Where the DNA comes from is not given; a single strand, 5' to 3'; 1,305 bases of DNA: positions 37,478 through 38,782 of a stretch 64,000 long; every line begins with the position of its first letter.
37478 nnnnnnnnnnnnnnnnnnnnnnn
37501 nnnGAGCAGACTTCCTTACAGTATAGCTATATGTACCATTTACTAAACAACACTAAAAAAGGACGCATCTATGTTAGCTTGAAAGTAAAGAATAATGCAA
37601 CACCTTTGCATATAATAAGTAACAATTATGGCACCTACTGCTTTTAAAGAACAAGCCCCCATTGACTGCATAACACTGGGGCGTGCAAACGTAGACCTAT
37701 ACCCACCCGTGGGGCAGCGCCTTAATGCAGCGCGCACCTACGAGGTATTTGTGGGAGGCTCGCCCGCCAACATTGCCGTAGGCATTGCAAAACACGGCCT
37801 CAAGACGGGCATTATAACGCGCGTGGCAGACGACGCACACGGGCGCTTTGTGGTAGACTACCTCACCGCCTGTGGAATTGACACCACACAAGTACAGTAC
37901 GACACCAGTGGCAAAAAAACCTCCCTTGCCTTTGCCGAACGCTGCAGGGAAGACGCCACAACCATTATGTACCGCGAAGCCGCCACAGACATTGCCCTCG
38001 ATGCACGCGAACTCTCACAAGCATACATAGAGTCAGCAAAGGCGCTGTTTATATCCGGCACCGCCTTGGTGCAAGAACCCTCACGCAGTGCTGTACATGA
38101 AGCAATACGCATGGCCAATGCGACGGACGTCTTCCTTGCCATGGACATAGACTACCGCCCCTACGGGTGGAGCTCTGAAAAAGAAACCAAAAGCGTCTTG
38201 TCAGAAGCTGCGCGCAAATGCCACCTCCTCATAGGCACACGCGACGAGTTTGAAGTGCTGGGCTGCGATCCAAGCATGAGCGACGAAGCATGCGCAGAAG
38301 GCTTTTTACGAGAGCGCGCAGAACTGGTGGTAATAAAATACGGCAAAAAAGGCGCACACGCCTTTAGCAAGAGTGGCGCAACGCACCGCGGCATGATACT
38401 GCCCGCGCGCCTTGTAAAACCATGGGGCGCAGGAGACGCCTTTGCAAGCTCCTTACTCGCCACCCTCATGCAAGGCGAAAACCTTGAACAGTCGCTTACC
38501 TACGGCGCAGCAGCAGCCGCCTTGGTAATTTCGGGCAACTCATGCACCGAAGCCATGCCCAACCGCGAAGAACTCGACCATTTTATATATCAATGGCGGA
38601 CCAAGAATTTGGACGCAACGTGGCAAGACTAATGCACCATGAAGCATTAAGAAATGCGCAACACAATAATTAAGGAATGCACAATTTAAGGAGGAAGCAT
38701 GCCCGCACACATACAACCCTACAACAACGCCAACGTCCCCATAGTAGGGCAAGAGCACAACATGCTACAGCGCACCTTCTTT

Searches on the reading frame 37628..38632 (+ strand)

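Call 21: search_protein_families(library=ncbifam, proteins=[window:37628-38632:+], max_evalue=0.00001)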
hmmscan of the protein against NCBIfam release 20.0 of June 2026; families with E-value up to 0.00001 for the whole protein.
window:37628-38632:+ (334 aa): 18 families
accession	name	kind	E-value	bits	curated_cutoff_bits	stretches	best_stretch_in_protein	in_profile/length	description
TIGR04382.1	myo_inos_iolC_N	equivalog_domain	2.4e-97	326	300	1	12-320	2-309/309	5-dehydro-2-deoxygluconokinase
NF047869.1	myo_kin_aldol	exception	4.4e-56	190.4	600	1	6-325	1-336/586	bifunctional 5-dehydro-2-deoxygluconokinase/5-dehydro-2-deoxyphosphogluconate aldolase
NF040938.1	KDG_KDGal_kin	equivalog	5.8e-41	140.6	400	1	15-320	2-303/305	bifunctional 2-dehydro-3-deoxygluconokinase/2-dehydro-3-deoxygalactonokinase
NF041332.1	KDG_KDGal_kin_Halo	equivalog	1.1e-39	136.8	440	1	13-303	3-296/320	bifunctional 2-dehydro-3-deoxygluconokinase/2-dehydro-3-deoxygalactonokinase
NF006957.1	PRK09434.1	equivalog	5e-34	118.2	450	1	17-316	7-302/302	fructokinase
NF049991.1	TagKinase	equivalog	2.9e-29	101.9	420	1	29-322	26-317/321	tagatose kinase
NF041633.1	trifunc_aldol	exception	1.2e-27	96.6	700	1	11-220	241-452/580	KHG/KDPG aldolase/sugar kinase fusion protein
TIGR02152.1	D_ribokin_bact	equivalog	2.1e-25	89.7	299.65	1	21-317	14-297/298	ribokinase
NF008353.0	PRK11142.1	equivalog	1.6e-20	73.9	341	2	223-322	207-305/307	ribokinase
NF053626.1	RibKinHalex1628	equivalog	9.2e-20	71.3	330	1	43-320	38-291/293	ATP-dependent ribose-1-phosphate kinase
NF007321.0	PRK09813.1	equivalog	3e-17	63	247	2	38-93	19-74/261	fructoselysine 6-kinase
NF041134.1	R1P_kin_Thcocales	equivalog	6e-17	62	500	1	22-303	17-265/291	ADP-dependent ribose-1-phosphate kinase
TIGR03168.1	1-PFK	subfamily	7.2e-13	48.1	216.4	1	31-315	23-294/305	hexose kinase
NF052444.1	DhDoxglucKinKdgK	equivalog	1.7e-12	47.4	400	1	43-302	25-291/303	2-dehydro-3-deoxygluconokinase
TIGR03828.1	pfkB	equivalog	1.8e-11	43.7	292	1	31-316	23-295/305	1-phosphofructokinase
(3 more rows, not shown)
